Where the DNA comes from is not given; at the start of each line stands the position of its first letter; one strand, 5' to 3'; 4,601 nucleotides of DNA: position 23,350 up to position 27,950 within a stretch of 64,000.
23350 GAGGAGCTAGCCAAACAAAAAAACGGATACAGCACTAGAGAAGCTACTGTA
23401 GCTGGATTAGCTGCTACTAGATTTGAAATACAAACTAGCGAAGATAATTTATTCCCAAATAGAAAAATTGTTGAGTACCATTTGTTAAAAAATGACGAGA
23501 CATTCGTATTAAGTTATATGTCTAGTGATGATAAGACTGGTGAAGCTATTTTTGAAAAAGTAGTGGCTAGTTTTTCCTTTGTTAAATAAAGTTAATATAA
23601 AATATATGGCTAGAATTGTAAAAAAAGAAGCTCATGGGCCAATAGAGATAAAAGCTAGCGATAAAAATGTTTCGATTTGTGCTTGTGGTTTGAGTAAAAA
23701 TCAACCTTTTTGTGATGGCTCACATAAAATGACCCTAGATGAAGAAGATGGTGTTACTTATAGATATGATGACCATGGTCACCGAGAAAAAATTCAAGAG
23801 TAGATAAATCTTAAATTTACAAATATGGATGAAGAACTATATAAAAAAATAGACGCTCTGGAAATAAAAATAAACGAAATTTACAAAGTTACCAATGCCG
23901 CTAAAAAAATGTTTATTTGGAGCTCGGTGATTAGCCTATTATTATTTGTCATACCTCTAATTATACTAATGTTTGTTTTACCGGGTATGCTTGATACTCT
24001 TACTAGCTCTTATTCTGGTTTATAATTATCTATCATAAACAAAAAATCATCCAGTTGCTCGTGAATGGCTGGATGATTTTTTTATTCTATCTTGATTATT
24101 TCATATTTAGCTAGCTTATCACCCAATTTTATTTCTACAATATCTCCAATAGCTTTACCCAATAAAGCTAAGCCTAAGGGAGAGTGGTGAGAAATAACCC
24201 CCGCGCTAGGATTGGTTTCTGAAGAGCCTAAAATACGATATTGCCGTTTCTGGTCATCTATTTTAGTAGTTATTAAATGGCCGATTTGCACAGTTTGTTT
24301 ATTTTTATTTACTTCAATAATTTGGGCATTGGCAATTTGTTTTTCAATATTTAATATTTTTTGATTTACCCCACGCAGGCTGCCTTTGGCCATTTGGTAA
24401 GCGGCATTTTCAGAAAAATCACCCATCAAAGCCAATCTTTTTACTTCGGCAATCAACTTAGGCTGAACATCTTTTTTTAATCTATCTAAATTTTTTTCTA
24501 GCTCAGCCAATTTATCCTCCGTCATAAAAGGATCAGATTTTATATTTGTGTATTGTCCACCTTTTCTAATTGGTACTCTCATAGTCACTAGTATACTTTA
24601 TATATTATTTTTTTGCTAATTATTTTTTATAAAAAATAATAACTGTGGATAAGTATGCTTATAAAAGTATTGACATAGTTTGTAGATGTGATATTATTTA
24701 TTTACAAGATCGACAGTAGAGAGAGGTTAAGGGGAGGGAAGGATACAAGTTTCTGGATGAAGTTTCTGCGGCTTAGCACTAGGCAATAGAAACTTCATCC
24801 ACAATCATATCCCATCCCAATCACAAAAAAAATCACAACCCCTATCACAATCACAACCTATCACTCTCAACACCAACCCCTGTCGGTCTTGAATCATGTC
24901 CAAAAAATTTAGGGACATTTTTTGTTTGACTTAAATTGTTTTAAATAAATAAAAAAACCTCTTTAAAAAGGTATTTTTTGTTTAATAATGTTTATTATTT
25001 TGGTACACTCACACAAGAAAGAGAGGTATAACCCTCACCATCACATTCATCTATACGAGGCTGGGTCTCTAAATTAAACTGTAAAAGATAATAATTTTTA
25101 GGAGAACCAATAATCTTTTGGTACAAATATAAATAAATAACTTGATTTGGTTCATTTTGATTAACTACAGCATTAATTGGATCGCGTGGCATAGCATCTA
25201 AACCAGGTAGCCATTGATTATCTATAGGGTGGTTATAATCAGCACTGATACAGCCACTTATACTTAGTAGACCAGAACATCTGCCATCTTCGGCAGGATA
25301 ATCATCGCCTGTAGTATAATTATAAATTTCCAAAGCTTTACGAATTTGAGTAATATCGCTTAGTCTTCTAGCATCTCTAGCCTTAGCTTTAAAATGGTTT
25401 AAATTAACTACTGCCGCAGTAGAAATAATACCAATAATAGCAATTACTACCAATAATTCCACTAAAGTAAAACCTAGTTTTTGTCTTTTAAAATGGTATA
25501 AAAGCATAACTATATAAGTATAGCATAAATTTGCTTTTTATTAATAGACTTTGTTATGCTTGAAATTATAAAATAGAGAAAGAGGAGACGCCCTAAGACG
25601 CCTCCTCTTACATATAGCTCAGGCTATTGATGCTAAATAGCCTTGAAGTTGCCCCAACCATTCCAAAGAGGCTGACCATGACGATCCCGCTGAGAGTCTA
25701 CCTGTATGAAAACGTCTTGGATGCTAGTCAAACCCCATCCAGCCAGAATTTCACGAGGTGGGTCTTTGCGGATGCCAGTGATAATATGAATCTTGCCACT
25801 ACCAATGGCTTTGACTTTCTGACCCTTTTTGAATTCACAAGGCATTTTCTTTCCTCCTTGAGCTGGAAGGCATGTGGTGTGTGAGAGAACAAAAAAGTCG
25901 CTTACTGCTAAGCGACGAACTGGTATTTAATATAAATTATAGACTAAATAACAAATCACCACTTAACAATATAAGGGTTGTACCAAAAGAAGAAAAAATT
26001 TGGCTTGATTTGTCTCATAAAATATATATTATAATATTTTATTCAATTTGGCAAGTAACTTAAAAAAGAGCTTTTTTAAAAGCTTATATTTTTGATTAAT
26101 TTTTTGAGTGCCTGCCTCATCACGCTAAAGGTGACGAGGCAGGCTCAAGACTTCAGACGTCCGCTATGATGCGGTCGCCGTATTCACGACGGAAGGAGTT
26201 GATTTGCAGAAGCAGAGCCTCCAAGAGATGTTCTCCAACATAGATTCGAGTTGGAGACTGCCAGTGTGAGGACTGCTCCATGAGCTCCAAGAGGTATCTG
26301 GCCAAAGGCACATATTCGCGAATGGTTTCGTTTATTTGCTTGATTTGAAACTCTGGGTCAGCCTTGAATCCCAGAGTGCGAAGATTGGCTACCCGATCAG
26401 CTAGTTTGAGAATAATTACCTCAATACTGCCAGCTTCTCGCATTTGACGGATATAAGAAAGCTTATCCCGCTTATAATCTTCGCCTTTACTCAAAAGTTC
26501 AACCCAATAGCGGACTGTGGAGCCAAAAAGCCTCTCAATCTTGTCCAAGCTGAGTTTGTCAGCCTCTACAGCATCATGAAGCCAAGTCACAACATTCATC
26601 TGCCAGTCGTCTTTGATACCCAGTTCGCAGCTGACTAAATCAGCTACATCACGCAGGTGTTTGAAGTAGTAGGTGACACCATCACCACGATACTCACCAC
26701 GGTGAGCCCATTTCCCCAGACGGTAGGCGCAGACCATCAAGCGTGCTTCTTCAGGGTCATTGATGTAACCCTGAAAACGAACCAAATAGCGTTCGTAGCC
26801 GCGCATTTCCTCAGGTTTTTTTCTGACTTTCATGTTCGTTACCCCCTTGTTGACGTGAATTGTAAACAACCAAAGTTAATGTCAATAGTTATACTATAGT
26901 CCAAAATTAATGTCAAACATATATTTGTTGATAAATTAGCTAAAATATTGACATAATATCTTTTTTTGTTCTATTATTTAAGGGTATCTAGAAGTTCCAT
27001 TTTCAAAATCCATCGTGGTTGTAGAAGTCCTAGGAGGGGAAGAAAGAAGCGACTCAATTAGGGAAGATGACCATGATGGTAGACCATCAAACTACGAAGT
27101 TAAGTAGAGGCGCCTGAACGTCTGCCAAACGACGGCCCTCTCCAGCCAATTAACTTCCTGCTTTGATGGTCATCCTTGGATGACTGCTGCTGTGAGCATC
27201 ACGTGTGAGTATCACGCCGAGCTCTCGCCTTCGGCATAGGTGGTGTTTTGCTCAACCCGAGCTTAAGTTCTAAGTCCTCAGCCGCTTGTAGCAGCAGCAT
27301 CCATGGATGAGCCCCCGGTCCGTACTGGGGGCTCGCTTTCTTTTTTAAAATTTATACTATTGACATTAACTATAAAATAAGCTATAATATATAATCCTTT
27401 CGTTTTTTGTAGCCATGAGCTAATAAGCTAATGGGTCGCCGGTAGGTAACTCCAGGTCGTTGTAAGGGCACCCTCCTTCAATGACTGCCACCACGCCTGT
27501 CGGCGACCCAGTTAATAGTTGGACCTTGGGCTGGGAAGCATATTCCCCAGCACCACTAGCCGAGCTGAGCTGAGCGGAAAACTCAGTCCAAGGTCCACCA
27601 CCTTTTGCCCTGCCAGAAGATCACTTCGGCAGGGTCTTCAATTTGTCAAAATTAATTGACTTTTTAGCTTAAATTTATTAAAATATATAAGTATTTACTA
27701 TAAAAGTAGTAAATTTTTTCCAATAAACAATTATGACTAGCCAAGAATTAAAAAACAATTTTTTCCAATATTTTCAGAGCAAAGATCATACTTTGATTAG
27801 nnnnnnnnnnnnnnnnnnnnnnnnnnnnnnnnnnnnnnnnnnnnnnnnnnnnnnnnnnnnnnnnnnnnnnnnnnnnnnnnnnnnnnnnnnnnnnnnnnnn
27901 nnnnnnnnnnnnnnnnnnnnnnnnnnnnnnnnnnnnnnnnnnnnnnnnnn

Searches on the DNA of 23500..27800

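Call 82: search_rna_families(source=window, start=23500, end=27800, threshold=evalue, max_evalue=0.1)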
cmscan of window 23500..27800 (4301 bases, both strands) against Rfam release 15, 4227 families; matches with E-value up to 0.1: 0.
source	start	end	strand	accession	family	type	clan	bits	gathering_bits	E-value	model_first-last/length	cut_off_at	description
